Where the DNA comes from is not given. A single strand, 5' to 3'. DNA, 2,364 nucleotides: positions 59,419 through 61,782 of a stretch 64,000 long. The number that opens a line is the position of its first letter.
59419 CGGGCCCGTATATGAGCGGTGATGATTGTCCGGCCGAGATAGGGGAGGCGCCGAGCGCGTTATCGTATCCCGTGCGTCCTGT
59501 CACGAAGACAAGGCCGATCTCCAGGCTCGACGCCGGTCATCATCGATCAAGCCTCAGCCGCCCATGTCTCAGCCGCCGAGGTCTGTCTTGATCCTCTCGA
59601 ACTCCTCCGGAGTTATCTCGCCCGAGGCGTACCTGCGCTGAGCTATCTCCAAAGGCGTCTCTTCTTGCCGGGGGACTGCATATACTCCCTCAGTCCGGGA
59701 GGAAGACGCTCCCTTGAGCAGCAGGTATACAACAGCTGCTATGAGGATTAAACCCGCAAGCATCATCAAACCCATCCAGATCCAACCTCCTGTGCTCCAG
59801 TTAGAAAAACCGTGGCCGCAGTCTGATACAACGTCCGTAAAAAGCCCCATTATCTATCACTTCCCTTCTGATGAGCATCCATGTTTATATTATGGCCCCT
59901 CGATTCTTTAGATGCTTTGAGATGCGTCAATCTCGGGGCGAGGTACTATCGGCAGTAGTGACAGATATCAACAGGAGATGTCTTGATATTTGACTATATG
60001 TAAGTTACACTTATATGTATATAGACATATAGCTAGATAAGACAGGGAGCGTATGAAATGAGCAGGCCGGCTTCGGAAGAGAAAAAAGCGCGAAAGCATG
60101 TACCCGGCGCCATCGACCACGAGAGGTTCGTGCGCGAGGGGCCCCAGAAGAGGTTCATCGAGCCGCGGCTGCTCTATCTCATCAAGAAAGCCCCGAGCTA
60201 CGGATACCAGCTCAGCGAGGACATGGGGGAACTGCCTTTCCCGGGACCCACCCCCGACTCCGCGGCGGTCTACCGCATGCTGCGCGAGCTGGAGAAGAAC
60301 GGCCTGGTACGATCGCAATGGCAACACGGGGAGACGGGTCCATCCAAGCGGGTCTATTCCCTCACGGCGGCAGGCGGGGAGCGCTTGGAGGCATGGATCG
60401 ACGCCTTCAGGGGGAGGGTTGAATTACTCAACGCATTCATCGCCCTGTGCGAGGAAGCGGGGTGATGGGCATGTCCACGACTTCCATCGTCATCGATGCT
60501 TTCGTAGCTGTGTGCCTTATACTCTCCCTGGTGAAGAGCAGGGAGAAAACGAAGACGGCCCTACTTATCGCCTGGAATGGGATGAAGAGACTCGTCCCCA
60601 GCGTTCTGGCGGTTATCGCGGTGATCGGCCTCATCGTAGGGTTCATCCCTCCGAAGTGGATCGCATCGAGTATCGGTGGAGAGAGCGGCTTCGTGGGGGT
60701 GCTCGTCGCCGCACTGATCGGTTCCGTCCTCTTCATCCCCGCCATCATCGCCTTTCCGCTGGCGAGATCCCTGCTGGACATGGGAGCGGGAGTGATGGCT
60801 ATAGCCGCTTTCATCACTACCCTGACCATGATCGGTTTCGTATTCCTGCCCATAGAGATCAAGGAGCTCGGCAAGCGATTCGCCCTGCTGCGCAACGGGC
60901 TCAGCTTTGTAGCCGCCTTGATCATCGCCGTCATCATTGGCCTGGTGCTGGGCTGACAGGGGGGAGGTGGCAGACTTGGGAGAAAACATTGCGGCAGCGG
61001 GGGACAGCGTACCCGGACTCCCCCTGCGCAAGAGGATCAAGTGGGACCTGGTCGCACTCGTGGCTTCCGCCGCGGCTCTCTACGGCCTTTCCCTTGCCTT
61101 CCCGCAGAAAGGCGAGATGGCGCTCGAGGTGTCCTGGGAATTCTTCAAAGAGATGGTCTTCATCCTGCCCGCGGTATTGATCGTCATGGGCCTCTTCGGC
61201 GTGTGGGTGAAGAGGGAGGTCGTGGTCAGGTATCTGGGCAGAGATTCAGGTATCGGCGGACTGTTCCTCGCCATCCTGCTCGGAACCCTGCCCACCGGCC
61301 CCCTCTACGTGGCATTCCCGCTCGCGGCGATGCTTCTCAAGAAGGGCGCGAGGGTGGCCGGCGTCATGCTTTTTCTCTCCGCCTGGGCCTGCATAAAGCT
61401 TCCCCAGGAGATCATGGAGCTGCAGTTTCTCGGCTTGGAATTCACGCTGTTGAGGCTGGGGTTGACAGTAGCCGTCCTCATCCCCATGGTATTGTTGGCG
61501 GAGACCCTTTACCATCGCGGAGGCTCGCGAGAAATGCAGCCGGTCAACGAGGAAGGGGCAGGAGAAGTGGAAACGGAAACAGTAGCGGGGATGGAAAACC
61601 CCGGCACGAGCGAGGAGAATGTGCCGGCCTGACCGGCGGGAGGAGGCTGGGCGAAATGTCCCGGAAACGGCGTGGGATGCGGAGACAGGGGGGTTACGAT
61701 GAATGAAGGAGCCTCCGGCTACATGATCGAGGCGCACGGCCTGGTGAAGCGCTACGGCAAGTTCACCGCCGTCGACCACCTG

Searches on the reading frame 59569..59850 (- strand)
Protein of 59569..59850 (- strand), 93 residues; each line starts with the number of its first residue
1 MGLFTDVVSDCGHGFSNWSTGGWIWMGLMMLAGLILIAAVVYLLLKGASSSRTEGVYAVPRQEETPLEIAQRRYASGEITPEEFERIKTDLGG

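Call 44: search_protein_families(library=pfam, proteins=[window:59569-59850:-])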
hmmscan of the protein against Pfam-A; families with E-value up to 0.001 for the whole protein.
window:59569-59850:- (93 aa): 1 family
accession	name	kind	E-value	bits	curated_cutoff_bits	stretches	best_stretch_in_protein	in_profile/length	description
PF09851.14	SHOCT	-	1.6e-09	37.7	27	1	65-91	1-27/28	Short C-terminal domain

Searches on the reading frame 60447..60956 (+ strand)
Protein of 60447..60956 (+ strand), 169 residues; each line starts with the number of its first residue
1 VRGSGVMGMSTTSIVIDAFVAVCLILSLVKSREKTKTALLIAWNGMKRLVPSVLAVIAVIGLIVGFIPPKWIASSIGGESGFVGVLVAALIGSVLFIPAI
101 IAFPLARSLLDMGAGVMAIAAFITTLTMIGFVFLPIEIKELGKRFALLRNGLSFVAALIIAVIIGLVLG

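Call 44: search_protein_families(library=pfam, proteins=[window:60447-60956:+])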
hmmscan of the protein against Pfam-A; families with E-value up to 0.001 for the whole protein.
window:60447-60956:+ (169 aa): 1 family
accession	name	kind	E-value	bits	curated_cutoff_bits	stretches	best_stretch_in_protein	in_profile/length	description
PF03773.19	ArsP_1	-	6.4e-06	26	32.3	1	49-165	16-132/294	Predicted permease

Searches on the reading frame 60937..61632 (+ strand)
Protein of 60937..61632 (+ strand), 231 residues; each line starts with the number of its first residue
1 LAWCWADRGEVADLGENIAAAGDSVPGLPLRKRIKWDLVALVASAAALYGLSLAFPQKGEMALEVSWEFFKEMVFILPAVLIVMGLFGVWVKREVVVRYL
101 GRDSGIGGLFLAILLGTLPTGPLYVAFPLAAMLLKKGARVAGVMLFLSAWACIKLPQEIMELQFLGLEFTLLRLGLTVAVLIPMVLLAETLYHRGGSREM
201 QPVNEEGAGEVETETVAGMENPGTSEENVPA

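Call 44: search_protein_families(library=pfam, proteins=[window:60937-61632:+])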
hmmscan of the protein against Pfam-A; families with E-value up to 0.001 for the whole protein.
window:60937-61632:+ (231 aa): 1 family
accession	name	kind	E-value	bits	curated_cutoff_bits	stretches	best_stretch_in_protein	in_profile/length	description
PF03773.19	ArsP_1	-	8.3e-11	42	32.3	1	72-195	16-138/294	Predicted permease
